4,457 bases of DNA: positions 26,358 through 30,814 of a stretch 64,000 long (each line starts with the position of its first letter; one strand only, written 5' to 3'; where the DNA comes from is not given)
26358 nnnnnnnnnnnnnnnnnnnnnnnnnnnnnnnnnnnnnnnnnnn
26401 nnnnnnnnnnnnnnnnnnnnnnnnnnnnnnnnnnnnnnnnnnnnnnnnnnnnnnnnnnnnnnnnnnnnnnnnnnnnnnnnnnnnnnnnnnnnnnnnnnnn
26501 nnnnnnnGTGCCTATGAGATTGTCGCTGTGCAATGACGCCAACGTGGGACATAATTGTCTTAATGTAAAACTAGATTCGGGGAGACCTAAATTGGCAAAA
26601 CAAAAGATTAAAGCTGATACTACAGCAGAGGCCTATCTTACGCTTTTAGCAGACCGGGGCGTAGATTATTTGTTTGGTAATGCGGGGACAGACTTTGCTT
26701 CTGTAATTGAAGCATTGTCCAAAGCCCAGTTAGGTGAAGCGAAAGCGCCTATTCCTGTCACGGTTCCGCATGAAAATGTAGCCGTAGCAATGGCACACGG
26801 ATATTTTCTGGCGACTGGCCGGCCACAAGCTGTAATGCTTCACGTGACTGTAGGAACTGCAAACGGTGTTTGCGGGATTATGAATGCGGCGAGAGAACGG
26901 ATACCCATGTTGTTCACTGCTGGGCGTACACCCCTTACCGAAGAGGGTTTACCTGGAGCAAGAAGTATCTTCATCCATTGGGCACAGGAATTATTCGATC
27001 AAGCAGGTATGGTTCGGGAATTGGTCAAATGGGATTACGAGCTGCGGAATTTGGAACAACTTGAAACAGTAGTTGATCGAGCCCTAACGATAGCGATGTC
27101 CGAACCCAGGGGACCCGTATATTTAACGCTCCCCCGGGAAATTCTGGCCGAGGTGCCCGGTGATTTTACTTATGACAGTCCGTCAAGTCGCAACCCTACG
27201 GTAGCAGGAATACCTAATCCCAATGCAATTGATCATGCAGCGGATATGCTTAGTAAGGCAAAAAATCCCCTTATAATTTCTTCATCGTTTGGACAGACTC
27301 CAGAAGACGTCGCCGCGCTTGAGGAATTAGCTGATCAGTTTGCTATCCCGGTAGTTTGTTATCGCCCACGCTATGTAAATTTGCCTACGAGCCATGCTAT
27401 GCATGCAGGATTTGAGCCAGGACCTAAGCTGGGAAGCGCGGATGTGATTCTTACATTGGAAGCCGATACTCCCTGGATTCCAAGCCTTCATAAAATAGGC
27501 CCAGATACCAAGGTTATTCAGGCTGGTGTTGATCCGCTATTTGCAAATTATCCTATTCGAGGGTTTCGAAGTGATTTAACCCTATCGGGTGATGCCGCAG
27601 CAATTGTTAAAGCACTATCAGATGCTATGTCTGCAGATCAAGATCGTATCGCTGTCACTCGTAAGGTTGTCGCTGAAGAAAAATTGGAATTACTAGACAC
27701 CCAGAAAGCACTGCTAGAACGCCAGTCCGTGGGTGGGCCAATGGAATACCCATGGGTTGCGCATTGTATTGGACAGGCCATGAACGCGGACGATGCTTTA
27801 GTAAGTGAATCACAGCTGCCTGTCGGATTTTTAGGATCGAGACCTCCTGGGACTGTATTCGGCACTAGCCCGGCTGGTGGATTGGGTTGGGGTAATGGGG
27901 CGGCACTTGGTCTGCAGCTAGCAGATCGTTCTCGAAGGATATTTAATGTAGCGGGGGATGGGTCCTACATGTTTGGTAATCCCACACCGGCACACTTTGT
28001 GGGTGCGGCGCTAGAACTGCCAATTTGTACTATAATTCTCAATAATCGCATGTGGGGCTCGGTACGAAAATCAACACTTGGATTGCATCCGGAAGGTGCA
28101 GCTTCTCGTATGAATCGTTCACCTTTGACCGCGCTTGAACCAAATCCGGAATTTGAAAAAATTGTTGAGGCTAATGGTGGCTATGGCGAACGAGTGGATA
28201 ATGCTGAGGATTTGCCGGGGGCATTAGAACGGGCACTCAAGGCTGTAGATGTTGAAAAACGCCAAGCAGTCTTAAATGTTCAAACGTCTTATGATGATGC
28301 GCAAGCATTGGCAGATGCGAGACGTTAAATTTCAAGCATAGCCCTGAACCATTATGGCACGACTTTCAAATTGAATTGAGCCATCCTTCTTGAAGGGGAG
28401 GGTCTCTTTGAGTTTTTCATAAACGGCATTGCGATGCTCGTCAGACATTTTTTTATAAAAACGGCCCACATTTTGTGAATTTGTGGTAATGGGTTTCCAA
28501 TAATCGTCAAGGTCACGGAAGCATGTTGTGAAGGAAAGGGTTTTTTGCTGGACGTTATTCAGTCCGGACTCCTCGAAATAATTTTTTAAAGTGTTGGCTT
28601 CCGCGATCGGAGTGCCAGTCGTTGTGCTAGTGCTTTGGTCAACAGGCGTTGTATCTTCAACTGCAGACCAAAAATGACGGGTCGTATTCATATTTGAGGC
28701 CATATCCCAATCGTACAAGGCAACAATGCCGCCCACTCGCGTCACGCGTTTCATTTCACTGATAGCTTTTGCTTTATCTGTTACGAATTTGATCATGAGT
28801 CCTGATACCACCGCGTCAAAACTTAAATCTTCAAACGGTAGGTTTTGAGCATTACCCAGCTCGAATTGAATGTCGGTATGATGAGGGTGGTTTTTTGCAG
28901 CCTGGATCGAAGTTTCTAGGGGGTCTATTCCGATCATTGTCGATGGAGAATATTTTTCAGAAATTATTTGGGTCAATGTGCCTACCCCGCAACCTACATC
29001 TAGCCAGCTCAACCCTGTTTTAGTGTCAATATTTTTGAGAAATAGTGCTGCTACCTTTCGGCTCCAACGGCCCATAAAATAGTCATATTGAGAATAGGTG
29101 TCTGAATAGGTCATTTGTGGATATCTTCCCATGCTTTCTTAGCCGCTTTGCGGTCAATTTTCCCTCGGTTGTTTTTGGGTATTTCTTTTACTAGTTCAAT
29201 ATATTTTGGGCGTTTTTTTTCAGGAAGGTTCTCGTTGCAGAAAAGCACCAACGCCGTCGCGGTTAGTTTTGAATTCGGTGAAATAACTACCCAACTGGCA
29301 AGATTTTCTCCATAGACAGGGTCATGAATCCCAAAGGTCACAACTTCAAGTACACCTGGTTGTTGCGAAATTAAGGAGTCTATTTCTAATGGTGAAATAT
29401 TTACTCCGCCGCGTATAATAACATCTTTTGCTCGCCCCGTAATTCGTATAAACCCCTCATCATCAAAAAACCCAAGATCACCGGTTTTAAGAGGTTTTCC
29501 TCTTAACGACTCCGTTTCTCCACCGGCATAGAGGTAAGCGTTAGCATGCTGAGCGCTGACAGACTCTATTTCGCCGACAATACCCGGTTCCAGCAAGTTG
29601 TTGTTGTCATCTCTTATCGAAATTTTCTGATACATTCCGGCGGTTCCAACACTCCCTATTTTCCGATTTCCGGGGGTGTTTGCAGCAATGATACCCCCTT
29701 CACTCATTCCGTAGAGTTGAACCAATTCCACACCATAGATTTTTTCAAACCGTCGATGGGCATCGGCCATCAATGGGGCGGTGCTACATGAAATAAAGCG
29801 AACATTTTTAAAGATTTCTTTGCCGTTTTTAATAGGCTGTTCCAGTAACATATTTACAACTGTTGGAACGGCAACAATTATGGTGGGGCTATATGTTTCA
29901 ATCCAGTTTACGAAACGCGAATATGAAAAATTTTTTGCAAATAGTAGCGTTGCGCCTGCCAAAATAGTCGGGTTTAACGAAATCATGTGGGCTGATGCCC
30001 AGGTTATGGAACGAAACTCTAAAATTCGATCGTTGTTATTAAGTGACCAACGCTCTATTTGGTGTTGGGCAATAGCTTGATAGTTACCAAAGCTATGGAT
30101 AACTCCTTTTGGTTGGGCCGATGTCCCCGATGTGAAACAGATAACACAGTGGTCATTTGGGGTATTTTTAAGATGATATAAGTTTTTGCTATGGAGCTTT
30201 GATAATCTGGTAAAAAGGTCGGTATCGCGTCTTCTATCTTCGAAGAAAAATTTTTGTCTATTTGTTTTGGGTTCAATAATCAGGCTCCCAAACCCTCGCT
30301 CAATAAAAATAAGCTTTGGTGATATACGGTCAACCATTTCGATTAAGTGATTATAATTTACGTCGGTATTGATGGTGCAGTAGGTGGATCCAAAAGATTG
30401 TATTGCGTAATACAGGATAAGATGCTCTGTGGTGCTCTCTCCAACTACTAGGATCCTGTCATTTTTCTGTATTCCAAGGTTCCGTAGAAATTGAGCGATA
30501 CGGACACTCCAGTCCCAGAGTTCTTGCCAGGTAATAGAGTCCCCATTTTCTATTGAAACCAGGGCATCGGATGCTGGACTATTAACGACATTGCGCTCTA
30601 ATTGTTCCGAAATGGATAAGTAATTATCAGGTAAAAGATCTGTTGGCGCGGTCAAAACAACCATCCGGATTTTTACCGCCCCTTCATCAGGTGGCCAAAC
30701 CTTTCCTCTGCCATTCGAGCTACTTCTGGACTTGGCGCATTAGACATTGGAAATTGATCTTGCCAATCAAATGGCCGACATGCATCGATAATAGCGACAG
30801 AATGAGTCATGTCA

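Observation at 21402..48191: Three UbiD-family decarboxylase paralogs in one island with no UbiX (prFMN synthase) or small partner subunit in the window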

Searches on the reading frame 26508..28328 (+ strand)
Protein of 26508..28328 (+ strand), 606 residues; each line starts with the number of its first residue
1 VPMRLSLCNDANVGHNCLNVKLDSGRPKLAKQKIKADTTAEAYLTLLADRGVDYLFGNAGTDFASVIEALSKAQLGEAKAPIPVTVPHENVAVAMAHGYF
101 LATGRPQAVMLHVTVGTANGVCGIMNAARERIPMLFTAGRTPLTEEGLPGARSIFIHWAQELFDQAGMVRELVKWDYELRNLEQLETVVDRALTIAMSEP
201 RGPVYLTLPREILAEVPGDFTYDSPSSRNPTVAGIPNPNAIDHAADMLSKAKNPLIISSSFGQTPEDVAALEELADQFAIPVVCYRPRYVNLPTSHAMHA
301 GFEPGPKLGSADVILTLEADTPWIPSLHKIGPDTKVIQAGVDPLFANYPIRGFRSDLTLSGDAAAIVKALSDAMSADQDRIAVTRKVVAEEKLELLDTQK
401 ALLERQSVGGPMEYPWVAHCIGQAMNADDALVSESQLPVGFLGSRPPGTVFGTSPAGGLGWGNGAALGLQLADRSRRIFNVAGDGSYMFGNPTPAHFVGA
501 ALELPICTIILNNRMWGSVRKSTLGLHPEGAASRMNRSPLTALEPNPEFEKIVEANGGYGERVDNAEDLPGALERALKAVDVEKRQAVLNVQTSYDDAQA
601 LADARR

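Call 3: search_protein_families(library=pfam, proteins=[window:26508-28328:+])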
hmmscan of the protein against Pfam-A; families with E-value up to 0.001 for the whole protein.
window:26508-28328:+ (606 aa): 3 families
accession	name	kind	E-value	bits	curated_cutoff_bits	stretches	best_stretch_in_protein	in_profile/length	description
PF02776.23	TPP_enzyme_N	-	5.1e-25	88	26.8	1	38-168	2-119/119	Thiamine pyrophosphate enzyme, N-terminal TPP binding domain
PF02775.26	TPP_enzyme_C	-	5.6e-20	72.1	21.9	1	442-579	13-143/151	Thiamine pyrophosphate enzyme, C-terminal TPP binding domain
PF00205.28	TPP_enzyme_M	-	2.9e-08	33.9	30.4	1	241-370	1-137/137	Thiamine pyrophosphate enzyme, central domain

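Call 11: search_protein_families(library=ncbifam, proteins=[window:26508-28328:+], max_evalue=0.00001)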
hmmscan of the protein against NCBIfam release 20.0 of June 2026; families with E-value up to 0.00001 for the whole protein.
window:26508-28328:+ (606 aa): 49 families (the best 25 are shown)
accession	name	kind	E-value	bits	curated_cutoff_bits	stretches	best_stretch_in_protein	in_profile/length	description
NF006203.0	PRK08327.1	equivalog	3.2e-196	653.2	456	1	32-593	4-568/571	thiamine pyrophosphate-requiring protein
NF006122.0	PRK08266.1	subfamily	1.4e-46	159.1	571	1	36-579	3-514/543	hypothetical protein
NF005485.1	PRK07092.1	equivalog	5.9e-46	157.3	493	1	41-581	5-510/523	benzoylformate decarboxylase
NF006052.0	PRK08199.1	subfamily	3.8e-43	147.7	539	1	32-597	3-541/559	thiamine pyrophosphate protein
NF004516.0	PRK05858.1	equivalog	7.3e-42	143.6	587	1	44-593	18-535/548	acetolactate synthase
TIGR00118.1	acolac_lg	equivalog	3.4e-40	138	538.35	1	39-593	3-534/557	biosynthetic-type acetolactate synthase large subunit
NF004710.0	PRK06048.1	equivalog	5.1e-37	127.6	976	1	34-579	5-527/561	acetolactate synthase large subunit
NF006581.0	PRK09107.1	equivalog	3.5e-34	118.1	974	1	32-578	6-542/595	acetolactate synthase 3 large subunit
NF005713.0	PRK07525.1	subfamily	4.1e-34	117.9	620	1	37-593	6-562/592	sulfoacetaldehyde acetyltransferase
NF005712.0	PRK07524.1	subfamily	1.1e-33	116.6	500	1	37-579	3-519/536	5-guanidino-2-oxopentanoate decarboxylase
NF005936.0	PRK07979.1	equivalog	1.7e-33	115.8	1080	1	40-592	7-546/574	acetolactate synthase 3 large subunit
NF005058.0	PRK06466.1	equivalog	6.3e-33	114.1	951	1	40-591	7-545/574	acetolactate synthase 3 large subunit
NF005860.0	PRK07789.1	equivalog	2e-32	112.3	881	1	31-581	28-569/615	acetolactate synthase large subunit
NF006319.0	PRK08527.1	equivalog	3.3e-32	111.6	905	1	47-592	14-537/565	acetolactate synthase large subunit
NF004807.0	PRK06154.1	equivalog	4.2e-32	111.5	607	1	38-597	21-558/565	thiamine pyrophosphate-requiring protein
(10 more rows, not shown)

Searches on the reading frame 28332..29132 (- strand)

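Call 3: search_protein_families(library=pfam, proteins=[window:28332-29132:-])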
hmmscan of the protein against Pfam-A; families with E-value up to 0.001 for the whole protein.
window:28332-29132:- (266 aa): 11 families
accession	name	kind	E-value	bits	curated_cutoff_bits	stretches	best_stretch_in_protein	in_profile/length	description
PF08241.18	Methyltransf_11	-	5.1e-21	75.6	21.2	1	44-138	1-94/95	Methyltransferase domain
PF13847.12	Methyltransf_31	-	1.4e-19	70.6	27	1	39-147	3-117/145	Methyltransferase domain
PF13649.12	Methyltransf_25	-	2.3e-18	67.1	27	1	44-135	2-97/97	Methyltransferase domain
PF01209.24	Ubie_methyltran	-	1.7e-15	57.5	20.1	1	33-141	41-153/233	ubiE/COQ5 methyltransferase family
PF13489.12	Methyltransf_23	-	7.8e-14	52.2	27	1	21-196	7-164/164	Methyltransferase domain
PF08242.18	Methyltransf_12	-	1.3e-11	45.5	30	1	44-136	1-97/98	Methyltransferase domain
PF05148.21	Methyltransf_8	-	0.00011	22.6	27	1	16-159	48-174/219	Hypothetical methyltransferase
PF02353.26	CMAS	-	0.00018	21.4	27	1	6-141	28-166/273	Mycolic acid cyclopropane synthetase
PF05175.20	MTS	-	0.00022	21.4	23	1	28-109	20-103/170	Methyltransferase small domain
PF00891.24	Methyltransf_2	-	0.00022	21.1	22.3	1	28-104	51-131/210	O-methyltransferase domain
PF06325.19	PrmA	-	0.00038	20.5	22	1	37-126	159-248/296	Ribosomal protein L11 methyltransferase (PrmA)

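Call 71: search_protein_families(library=ncbifam, proteins=[window:28332-29132:-], max_evalue=1e-10)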
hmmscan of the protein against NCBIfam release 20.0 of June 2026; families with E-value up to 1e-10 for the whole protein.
window:28332-29132:- (266 aa): 17 families
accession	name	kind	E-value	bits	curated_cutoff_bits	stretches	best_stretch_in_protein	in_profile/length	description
TIGR02072.1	BioC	equivalog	2.9e-18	66.6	184.95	1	27-209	19-189/244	malonyl-ACP O-methyltransferase BioC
NF001244.0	PRK00216.1-5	equivalog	1.1e-17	64.2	216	1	32-157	41-170/236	bifunctional demethylmenaquinone methyltransferase/2-methoxy-6-polyprenyl-1,4-benzoquinol methylase UbiE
TIGR01934.1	MenG_MenH_UbiE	subfamily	3.6e-17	62.4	158.35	1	31-147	31-149/223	ubiquinone/menaquinone biosynthesis methyltransferase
NF001243.0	PRK00216.1-4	equivalog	2e-16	60.1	235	1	31-140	39-152/237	demethylmenaquinone methyltransferase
NF045667.1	MTase_DVU1556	equivalog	3.1e-16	59.5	155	1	34-192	17-161/213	DVU_1556 family methyltransferase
TIGR02752.1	MenG_heptapren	equivalog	4.4e-15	55.8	419.85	1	31-142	37-152/231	demethylmenaquinone methyltransferase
NF047649.1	MTase_UXPK_star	exception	2.1e-14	53.2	460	1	39-146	77-188/283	methyltransferase/UXPK-star double selenoprotein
NF040539.1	AST_met_ArsM_2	exception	3.7e-14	53.2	240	1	43-142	60-166/262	putative arsinothricin biosynthesis methyltransferase ArsM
NF007610.0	PRK10258.1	equivalog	1.7e-13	50.5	342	1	16-164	20-162/251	malonyl-ACP O-methyltransferase BioC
NF041537.1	ArsM_AhpD_UU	exception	1.7e-12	46.8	510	1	38-148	75-189/345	arsenite methyltransferase/AhpD domain selenoprotein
NF001241.0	PRK00216.1-2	equivalog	1.8e-12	47.4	327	1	32-150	44-158/231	demethylmenaquinone methyltransferase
NF052510.1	methyltran_MpqE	exception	1.9e-12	47.1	335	1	32-143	39-155/234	methyl-plastoquinone biosynthesis methyltransferase MpqE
NF045825.1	FAmtase_mtf2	equivalog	2.2e-12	46.8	400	1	39-144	58-163/248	fatty-acid O-methyltransferase Mtf2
NF041536.1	ArsM_DUF2284_UU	exception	4e-12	45.2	575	1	38-149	75-190/459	arsenite methyltransferase/DUF2284 domain selenoprotein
NF045823.1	PthPhpthDimycoMt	equivalog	7.9e-12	44.9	300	1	40-164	67-187/256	phthiotriol/phenolphthiotriol dimycocerosates methyltransferase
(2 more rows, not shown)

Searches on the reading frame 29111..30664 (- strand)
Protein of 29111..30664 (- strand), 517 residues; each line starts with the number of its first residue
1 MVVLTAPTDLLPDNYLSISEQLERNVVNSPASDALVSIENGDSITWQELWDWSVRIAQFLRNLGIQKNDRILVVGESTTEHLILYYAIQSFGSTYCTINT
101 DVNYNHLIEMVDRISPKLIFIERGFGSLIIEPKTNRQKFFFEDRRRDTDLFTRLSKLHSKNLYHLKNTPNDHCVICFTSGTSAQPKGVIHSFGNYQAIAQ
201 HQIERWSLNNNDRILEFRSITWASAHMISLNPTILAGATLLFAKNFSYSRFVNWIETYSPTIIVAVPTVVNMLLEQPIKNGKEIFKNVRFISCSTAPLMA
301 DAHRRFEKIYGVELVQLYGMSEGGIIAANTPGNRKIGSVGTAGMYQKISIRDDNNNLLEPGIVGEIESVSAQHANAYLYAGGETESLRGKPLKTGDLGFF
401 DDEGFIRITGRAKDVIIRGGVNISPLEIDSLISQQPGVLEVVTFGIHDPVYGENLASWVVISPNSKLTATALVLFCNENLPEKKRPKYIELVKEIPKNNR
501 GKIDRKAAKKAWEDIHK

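Call 3: search_protein_families(library=pfam, proteins=[window:29111-30664:-])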
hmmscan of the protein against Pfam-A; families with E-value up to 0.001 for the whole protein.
window:29111-30664:- (517 aa): 2 families
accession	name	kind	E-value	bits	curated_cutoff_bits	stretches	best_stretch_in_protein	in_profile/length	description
PF00501.34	AMP-binding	-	3e-61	207.8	29.9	1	22-377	1-383/384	AMP-binding enzyme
PF13193.12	AMP-binding_C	-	4e-11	44.1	24.5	1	427-502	1-76/76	AMP-binding enzyme C-terminal domain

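Call 11: search_protein_families(library=ncbifam, proteins=[window:29111-30664:-], max_evalue=0.00001)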
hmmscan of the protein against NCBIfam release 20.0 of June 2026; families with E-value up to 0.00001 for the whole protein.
window:29111-30664:- (517 aa): 101 families (the best 25 are shown)
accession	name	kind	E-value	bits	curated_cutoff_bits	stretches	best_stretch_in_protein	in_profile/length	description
NF004837.0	PRK06187.1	subfamily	2.3e-89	300.1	476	1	13-513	5-523/531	long-chain-fatty-acid--CoA ligase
NF005702.0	PRK07514.1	subfamily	5.2e-73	246.1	558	1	28-515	14-503/506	malonyl-CoA synthase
NF052269.1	Staph_lig_FadD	equivalog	1.9e-62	211.2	650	1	32-514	16-495/499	long-chain-fatty-acid--CoA ligase FadD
NF005307.0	PRK06839.1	equivalog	5.5e-61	206.7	748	1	28-507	14-488/496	o-succinylbenzoate--CoA ligase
NF006182.0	PRK08316.1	subfamily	1e-60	205.8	663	1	17-514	12-519/523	fatty acyl-CoA synthetase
NF005947.1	PRK08008.1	equivalog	3.2e-56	191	651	1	44-507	38-516/518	crotonobetaine/carnitine-CoA ligase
NF004511.1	PRK05852.1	equivalog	1.8e-55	188.5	650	1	20-511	3-503/505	FadD7 family fatty acid--CoA ligase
NF005714.0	PRK07529.1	subfamily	1.9e-54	185.1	632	1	143-509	190-573/640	acyl-CoA synthetase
NF005676.0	PRK07470.1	equivalog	1.3e-53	182.4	774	1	18-511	22-528/544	acyl-CoA synthetase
NF002966.0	PRK03640.1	equivalog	3.1e-53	181.1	556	1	21-511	7-479/483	o-succinylbenzoate--CoA ligase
NF009233.0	PRK12583.1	subfamily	3e-52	177.8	832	2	169-506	200-544/558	fatty acid CoA ligase family protein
NF004808.0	PRK06155.1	equivalog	1e-50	172.5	722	1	19-506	24-516/542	ATP-dependent acyl-CoA ligase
TIGR01923.1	menE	equivalog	2.6e-50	171.6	330.15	1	45-507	1-441/442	o-succinylbenzoate--CoA ligase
NF004114.0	PRK05605.1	equivalog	5.8e-50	170.2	766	1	159-511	210-568/575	long-chain-fatty-acid--CoA ligase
NF005797.0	PRK07638.1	equivalog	1.6e-48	165.4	518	1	19-514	4-481/487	acyl-CoA synthetase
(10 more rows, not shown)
